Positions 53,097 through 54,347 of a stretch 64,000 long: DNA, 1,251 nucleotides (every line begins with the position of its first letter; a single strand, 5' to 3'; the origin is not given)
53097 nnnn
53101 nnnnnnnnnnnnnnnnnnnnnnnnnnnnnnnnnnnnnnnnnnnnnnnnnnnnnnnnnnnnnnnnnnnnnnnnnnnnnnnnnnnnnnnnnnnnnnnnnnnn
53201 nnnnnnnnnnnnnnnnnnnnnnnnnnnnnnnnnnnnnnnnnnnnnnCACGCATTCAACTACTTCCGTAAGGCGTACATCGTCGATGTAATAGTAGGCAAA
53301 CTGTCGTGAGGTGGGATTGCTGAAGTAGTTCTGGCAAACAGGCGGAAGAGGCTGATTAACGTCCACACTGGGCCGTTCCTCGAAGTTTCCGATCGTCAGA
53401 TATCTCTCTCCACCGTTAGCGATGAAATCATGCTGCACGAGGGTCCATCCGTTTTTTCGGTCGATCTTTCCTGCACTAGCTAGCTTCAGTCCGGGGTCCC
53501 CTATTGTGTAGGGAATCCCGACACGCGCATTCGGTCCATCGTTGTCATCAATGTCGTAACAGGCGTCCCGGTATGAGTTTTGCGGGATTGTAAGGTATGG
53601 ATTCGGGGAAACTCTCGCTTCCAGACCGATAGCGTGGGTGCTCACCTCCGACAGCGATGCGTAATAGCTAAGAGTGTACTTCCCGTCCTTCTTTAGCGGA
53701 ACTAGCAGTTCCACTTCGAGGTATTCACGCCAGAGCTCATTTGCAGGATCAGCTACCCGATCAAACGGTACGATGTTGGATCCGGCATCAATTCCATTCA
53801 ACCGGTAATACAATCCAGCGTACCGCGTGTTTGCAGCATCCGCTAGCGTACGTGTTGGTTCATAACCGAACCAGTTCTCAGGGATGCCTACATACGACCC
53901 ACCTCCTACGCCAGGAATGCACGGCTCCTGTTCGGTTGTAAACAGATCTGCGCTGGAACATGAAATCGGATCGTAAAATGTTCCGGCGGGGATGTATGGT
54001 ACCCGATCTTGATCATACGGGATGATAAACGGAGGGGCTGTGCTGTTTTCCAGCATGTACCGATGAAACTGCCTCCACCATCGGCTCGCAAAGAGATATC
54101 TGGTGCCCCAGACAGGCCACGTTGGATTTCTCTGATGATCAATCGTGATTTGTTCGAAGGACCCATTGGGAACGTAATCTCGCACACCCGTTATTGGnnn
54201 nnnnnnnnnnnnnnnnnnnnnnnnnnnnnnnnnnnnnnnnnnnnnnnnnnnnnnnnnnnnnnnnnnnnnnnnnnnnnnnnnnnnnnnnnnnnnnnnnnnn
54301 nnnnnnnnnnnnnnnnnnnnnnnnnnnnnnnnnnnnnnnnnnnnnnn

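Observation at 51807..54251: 814-aa secreted Cys-rich protein with fourfold CCF-x-V repeat architecture and no family assignment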

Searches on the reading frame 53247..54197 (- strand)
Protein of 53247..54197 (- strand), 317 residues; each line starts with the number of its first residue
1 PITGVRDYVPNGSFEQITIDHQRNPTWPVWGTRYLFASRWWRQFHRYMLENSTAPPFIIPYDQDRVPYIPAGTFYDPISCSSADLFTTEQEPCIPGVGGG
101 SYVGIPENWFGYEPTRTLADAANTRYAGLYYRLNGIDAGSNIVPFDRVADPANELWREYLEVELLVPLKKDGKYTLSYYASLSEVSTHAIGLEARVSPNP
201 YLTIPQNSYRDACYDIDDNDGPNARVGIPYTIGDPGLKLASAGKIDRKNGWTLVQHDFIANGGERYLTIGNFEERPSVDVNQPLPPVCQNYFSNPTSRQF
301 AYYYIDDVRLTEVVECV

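Call 56: predict_structure(alignment_id=A5)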
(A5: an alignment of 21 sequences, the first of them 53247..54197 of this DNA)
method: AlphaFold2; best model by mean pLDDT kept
length: 317 residues; sequences in the alignment: 21
mean_pLDDT: 71.8   pTM: 0.78
mean pLDDT of the five models: 71.8, 70.3, 70.2, 69.4, 69.3
residues with pLDDT >= 90: 99; 70-90: 80; 50-70: 61; < 50: 77
segments of 3 or more residues with pLDDT < 50: 15-75, 98-107, 209-211
pLDDT, mean of each block of 10 residues (from residue 1): 82 43 40 37 41 40 41 47 57 49 47 70 71 90 93 87 87 96 93 94 59 60 79 93 93 97 93 95 74 73 90 88
secondary structure, 60 per line:
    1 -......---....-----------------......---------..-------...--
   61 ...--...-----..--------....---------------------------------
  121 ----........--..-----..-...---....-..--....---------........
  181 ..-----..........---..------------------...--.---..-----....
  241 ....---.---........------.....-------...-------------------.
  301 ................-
elements in order: E2-7 H11-14 H32-37 E84-87 E125-132 H151-154 E160-163 E173-182 E188-197 E237-244 E252-259 E266-270 E278-280 E300-316

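Call 59: fold_search(model_id=the predicted structure, library=pdb)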
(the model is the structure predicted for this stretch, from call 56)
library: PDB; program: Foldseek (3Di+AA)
matches with E <= 10: 1718; with E <= 0.001: 13
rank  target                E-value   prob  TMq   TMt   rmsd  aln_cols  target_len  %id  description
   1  4itc                  1.4e-04  1.00  0.24  0.40  13.4       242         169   11  Crystal Structure Analysis of the K1 Cleaved Adhesin domain of Lys-gingipain (Kgp) from Porphyromonas gingivalis W83 (released 2013-09-25)
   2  3p6b_A                2.4e-04  1.00  0.24  0.38  10.0       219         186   13  The crystal structure of CelK CBM4 from Clostridium thermocellum (released 2011-08-24)
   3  3m1h_B                2.8e-04  0.99  0.23  0.39  13.8       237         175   12  Crystal Structure Analysis of the K3 Cleaved Adhesin Domain of Lys-gingipain (Kgp) from Porphyromonas gingivalis w83 (released 2011-03-23)
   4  2zex_A                4.1e-04  1.00  0.21  0.40   8.5       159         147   16  Family 16 carbohydrate binding module (released 2008-03-04)
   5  2zez_C                4.3e-04  1.00  0.23  0.45  10.6       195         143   12  Family 16 Carbohydrate Binding Module-2 (released 2008-03-25)
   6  3m1h_A                5.1e-04  0.99  0.23  0.39  13.4       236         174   12  Crystal Structure Analysis of the K3 Cleaved Adhesin Domain of Lys-gingipain (Kgp) from Porphyromonas gingivalis w83 (released 2011-03-23)
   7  3m1h_D                5.1e-04  0.99  0.23  0.38  13.9       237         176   12  Crystal Structure Analysis of the K3 Cleaved Adhesin Domain of Lys-gingipain (Kgp) from Porphyromonas gingivalis w83 (released 2011-03-23)
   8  4d0q                  6.1e-04  0.99  0.23  0.40   9.7       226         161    8  Hyaluronan Binding Module of the Streptococcal Pneumoniae Hyaluronate Lyase (released 2014-08-06)
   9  2zez_A                6.4e-04  1.00  0.23  0.46   9.3       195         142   11  Family 16 Carbohydrate Binding Module-2 (released 2008-03-25)
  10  3see                  8.0e-04  0.77  0.18  0.25  16.8       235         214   11  Crystal structure of a putative sugar binding protein (BT_4411) from Bacteroides thetaiotaomicron VPI-5482 at 1.25 A res (released 2011-08-03)
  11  4gwn_A                8.5e-04  1.00  0.23  0.15   7.9       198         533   11  Crystal structure of human mature meprin beta (released 2012-09-19)
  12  2zey_B                1.0e-03  1.00  0.20  0.39  10.1       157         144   16  Family 16 carbohydrate binding module (released 2008-03-04)
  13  2zey_A                1.0e-03  1.00  0.19  0.38  10.7       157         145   15  Family 16 carbohydrate binding module (released 2008-03-04)
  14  8ic1_A                1.1e-03  1.00  0.26  0.18   4.8       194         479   14  endo-alpha-D-arabinanase EndoMA1 D51N mutant from Microbacterium arabinogalactanolyticum in complex with arabinooligos (released 2023-08-16)
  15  2w5f_A                1.2e-03  1.00  0.25  0.16   9.5       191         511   14  High resolution crystallographic structure of the Clostridium thermocellum N-terminal endo-1,4-beta-D-xylanase 10B (Xy (released 2010-01-19)
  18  3km5_A                1.5e-03  0.97  0.23  0.37  12.2       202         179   11  Crystal Structure Analysis of the K2 Cleaved Adhesin Domain of Lys-gingipain (Kgp) (released 2010-03-31)
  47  1gui_A                4.0e-03  1.00  0.25  0.46   5.7       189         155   14  CBM4 structure and function (released 2002-09-26)
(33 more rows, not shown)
